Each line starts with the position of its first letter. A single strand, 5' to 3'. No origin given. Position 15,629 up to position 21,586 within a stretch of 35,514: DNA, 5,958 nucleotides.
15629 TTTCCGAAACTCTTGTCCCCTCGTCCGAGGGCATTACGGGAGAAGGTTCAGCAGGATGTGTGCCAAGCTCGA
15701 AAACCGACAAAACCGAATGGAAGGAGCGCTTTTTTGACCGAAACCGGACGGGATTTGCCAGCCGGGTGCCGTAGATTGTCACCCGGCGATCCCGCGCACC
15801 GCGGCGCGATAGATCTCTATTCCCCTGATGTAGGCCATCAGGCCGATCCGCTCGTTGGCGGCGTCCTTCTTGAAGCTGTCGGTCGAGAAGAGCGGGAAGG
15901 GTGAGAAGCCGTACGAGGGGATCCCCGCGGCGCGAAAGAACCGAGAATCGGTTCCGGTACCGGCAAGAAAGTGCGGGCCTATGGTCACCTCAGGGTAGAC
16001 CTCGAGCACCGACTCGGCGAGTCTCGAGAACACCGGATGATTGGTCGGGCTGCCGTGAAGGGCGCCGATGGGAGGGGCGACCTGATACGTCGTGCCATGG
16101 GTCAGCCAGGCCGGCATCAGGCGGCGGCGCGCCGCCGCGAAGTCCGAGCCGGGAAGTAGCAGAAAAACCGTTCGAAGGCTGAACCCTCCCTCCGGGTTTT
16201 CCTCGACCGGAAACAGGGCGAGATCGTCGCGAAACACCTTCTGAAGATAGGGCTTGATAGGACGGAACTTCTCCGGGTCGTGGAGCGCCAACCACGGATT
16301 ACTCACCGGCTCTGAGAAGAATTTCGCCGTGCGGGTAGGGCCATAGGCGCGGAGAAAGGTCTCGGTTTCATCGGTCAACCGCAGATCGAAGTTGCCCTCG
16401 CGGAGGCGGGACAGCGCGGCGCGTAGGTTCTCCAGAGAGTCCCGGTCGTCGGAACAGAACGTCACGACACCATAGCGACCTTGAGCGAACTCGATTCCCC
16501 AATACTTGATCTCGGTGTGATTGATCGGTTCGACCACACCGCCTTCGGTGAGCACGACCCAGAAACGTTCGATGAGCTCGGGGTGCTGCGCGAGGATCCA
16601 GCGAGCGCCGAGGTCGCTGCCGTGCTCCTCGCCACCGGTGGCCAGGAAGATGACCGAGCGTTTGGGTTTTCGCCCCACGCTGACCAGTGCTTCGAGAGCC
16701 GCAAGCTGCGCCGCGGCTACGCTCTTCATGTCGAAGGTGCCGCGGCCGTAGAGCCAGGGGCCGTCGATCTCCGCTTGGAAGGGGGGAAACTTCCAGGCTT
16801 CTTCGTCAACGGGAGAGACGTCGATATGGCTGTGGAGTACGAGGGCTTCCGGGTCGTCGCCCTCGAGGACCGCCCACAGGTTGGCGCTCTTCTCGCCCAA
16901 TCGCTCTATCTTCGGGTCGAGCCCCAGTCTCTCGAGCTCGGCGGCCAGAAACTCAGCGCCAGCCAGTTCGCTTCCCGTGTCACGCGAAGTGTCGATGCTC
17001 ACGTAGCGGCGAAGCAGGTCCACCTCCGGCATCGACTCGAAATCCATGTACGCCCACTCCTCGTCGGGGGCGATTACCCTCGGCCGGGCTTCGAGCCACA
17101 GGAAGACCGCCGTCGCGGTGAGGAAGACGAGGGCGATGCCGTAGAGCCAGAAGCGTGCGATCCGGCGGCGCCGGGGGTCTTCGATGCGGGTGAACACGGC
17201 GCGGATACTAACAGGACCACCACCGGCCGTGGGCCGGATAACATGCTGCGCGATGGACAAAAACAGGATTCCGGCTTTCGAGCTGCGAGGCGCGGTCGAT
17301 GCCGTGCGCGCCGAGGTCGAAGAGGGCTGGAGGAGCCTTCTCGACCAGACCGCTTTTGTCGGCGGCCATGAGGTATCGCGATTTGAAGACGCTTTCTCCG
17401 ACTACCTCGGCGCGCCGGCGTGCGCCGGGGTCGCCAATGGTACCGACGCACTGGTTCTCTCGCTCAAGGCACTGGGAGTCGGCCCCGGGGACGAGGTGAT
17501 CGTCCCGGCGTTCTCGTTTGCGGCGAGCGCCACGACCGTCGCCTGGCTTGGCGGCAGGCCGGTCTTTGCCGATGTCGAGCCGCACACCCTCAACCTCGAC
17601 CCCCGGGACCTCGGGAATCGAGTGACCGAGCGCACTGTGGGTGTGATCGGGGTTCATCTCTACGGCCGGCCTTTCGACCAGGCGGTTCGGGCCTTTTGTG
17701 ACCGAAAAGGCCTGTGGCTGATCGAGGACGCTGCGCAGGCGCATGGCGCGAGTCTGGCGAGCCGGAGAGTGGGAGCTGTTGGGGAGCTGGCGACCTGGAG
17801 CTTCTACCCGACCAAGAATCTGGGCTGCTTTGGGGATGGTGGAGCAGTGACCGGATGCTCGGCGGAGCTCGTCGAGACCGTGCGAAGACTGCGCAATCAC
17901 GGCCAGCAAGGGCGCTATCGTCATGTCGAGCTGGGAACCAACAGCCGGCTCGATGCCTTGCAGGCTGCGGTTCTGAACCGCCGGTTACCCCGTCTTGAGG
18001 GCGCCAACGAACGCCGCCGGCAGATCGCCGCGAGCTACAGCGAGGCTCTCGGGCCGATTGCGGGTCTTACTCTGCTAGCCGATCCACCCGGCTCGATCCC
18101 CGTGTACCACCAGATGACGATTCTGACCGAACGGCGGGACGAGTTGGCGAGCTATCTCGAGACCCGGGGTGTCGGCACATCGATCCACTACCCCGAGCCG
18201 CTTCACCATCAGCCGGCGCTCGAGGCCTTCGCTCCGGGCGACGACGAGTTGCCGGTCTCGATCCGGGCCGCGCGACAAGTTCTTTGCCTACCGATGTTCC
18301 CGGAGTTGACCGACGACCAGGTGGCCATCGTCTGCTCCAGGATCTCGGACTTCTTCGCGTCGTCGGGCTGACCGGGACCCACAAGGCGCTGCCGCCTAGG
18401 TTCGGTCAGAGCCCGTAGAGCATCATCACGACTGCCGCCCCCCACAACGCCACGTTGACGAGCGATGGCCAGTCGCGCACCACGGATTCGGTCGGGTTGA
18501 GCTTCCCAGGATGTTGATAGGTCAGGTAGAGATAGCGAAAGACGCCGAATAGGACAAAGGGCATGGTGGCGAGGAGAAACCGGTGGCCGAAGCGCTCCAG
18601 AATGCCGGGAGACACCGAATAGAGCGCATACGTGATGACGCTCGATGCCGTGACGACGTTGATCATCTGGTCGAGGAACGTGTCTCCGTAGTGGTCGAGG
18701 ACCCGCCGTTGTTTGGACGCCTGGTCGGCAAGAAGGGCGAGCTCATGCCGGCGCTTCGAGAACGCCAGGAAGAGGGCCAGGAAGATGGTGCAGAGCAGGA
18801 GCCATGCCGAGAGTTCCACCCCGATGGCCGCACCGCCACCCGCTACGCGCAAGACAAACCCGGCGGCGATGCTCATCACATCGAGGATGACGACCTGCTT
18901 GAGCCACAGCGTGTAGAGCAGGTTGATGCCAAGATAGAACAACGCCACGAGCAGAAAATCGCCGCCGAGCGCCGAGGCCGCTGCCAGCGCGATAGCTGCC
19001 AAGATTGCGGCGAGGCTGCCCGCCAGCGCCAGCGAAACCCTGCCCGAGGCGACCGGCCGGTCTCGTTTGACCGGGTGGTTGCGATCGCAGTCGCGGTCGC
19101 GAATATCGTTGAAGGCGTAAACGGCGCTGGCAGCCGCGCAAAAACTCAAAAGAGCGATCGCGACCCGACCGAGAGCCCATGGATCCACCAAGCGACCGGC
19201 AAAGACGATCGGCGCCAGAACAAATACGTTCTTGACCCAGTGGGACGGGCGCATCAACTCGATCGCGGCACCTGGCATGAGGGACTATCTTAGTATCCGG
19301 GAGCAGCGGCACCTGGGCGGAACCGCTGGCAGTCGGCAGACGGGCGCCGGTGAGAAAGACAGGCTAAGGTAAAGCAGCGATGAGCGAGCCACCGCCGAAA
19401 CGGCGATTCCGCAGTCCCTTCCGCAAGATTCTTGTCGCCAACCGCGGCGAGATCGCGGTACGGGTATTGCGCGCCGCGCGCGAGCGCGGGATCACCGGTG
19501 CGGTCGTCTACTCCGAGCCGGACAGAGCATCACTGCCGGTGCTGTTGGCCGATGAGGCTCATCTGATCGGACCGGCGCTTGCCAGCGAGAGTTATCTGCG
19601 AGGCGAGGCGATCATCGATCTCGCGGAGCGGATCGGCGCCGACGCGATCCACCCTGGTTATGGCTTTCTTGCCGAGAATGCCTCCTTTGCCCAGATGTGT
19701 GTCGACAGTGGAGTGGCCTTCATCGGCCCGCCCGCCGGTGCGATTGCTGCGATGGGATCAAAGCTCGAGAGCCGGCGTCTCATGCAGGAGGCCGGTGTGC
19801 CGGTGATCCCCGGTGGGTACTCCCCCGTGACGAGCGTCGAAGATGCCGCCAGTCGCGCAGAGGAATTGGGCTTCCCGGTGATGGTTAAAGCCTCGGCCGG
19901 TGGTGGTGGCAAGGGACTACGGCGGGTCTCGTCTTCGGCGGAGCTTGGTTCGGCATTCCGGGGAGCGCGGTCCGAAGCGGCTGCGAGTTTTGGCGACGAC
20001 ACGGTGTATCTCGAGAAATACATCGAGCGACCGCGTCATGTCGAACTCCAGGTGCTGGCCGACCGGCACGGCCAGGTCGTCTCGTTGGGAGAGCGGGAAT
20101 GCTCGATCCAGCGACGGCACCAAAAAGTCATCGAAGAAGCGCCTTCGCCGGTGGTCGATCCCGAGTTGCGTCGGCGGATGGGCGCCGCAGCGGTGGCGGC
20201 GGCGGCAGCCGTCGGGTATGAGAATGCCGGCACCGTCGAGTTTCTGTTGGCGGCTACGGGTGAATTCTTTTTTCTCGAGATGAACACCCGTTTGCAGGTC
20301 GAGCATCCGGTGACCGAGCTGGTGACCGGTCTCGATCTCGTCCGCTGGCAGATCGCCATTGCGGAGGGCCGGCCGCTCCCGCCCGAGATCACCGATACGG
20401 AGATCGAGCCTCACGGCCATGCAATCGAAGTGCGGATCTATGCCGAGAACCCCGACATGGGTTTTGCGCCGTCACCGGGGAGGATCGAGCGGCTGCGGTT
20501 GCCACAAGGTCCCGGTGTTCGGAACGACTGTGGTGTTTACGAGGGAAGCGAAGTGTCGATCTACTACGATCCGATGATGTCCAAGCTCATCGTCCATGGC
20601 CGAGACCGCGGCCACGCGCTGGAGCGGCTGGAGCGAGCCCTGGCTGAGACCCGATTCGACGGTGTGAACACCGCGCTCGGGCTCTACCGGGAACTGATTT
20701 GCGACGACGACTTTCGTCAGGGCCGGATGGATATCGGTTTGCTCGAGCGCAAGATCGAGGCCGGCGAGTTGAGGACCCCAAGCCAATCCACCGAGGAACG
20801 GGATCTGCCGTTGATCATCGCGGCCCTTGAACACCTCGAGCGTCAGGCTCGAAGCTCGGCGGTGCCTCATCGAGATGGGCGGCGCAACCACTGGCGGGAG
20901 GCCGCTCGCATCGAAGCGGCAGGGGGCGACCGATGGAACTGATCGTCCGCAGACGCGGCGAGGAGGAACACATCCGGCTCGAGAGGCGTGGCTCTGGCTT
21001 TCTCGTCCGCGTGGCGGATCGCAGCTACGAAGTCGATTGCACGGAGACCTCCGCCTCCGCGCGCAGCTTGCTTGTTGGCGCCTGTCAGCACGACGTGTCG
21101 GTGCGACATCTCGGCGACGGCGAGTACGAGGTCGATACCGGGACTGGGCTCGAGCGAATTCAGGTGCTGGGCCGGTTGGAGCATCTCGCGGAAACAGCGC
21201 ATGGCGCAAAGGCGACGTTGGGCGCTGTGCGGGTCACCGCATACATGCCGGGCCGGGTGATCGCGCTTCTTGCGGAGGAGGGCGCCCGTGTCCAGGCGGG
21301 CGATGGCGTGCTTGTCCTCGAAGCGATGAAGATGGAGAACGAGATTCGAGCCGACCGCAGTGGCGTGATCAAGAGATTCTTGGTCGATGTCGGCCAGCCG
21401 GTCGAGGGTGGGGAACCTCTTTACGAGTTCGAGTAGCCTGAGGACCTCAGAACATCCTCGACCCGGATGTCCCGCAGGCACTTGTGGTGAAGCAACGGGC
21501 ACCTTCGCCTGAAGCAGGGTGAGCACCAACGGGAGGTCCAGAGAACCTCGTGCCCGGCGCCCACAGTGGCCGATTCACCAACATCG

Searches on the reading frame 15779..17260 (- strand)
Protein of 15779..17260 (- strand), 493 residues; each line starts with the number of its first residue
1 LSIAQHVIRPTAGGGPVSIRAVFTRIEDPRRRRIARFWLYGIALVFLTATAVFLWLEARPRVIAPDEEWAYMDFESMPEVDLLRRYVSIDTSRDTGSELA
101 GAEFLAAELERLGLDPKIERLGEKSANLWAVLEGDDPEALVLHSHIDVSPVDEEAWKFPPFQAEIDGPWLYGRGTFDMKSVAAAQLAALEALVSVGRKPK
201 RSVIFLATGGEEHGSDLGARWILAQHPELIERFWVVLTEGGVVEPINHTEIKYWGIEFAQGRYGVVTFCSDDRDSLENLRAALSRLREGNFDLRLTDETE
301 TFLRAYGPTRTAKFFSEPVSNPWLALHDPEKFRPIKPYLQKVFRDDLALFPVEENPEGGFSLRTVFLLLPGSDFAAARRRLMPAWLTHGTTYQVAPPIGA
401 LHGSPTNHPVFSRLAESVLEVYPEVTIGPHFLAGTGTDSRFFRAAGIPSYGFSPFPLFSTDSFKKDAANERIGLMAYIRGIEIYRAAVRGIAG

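Call 7: search_protein_families(library=pfam, proteins=[window:15779-17260:-], max_evalue=0.001)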
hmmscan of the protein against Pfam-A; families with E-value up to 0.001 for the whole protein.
window:15779-17260:- (493 aa): 2 families
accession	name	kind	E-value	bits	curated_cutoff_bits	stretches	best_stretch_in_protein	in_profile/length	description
PF01546.33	Peptidase_M20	-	2e-25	90.4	24.6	1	142-488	2-204/206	Peptidase family M20/M25/M40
PF04389.22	Peptidase_M28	-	3.7e-09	37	21.3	1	127-229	1-83/193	Peptidase family M28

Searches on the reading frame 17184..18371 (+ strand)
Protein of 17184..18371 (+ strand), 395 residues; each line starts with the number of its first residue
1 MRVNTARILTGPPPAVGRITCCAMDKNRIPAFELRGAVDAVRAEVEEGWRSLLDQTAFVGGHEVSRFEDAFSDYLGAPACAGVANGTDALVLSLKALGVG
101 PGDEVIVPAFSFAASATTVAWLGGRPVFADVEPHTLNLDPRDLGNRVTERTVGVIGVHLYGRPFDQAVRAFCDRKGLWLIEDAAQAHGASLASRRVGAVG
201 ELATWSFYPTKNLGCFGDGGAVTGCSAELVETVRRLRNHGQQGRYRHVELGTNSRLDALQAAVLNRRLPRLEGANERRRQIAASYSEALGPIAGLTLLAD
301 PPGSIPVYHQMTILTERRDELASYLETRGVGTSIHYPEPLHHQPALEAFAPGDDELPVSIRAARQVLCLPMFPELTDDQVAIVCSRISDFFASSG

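Call 7: search_protein_families(library=pfam, proteins=[window:17184-18371:+], max_evalue=0.001)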
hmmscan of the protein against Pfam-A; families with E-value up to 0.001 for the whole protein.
window:17184-18371:+ (395 aa): 2 families
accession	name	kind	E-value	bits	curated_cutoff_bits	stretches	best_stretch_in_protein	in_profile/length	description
PF01041.23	DegT_DnrJ_EryC1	-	4.7e-105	352.2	19.8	1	46-387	8-359/360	DegT/DnrJ/EryC1/StrS aminotransferase family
PF00155.27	Aminotran_1_2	-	3.9e-05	23.4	19.7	1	66-191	46-194/361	Aminotransferase class I and II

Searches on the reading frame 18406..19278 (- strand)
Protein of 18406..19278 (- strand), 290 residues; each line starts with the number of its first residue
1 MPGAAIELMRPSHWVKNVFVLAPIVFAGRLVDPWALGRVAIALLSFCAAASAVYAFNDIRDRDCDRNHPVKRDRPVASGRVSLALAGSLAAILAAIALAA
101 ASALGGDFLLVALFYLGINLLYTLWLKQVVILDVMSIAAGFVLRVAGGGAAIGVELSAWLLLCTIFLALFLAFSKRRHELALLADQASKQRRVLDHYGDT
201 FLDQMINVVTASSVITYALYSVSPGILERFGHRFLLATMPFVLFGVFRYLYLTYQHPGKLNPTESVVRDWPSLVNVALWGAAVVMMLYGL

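Call 7: search_protein_families(library=pfam, proteins=[window:18406-19278:-], max_evalue=0.001)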
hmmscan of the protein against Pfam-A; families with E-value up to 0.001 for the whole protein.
window:18406-19278:- (290 aa): 1 family
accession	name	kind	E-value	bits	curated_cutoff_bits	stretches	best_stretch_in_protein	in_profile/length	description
PF01040.23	UbiA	-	2.1e-22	80.1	34.2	1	20-255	5-234/250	UbiA prenyltransferase family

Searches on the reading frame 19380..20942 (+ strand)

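Call 7: search_protein_families(library=pfam, proteins=[window:19380-20942:+], max_evalue=0.001)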
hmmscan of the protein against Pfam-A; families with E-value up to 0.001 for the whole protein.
window:19380-20942:+ (520 aa): 5 families
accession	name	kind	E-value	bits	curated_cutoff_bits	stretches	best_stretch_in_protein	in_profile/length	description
PF02786.22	CPSase_L_D2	-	4.4e-74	249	19.8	1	129-334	3-209/211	Carbamoyl-phosphate synthase L chain, ATP binding domain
PF00289.28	Biotin_carb_N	-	2.1e-39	134.8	25.5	1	14-122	2-110/110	Biotin carboxylase, N-terminal domain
PF02785.25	Biotin_carb_C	-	1.5e-36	125.2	32.4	1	350-456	1-107/108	Biotin carboxylase C-terminal domain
PF07478.18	Dala_Dala_lig_C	-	2.3e-12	47.3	24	1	134-303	1-174/204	D-ala D-ala ligase C-terminus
PF02222.28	ATP-grasp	-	2e-07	31.2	27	1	135-304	3-162/179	ATP-grasp domain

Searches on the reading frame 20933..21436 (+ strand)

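Call 8: search_protein_families(library=pfam, proteins=[window:20933-21436:+], max_evalue=0.001)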
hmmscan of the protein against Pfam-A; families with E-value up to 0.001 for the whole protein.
window:20933-21436:+ (167 aa): 4 families
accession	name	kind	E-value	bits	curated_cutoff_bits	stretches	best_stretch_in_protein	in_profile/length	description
PF00364.28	Biotin_lipoyl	-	2.5e-16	59.7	22.1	1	104-165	6-72/73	Biotin-requiring enzyme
PF13533.13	Biotin_lipoyl_2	-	0.00041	20.6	29.8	0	138-166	3-31/32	Biotin-lipoyl like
PF13437.12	HlyD_3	-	0.00065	20.9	22.2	0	138-165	2-29/106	HlyD family secretion protein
PF16576.10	HlyD_D23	-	0.00072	19.3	30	0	68-129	78-139/214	Barrel-sandwich domain of CusB or HlyD membrane-fusion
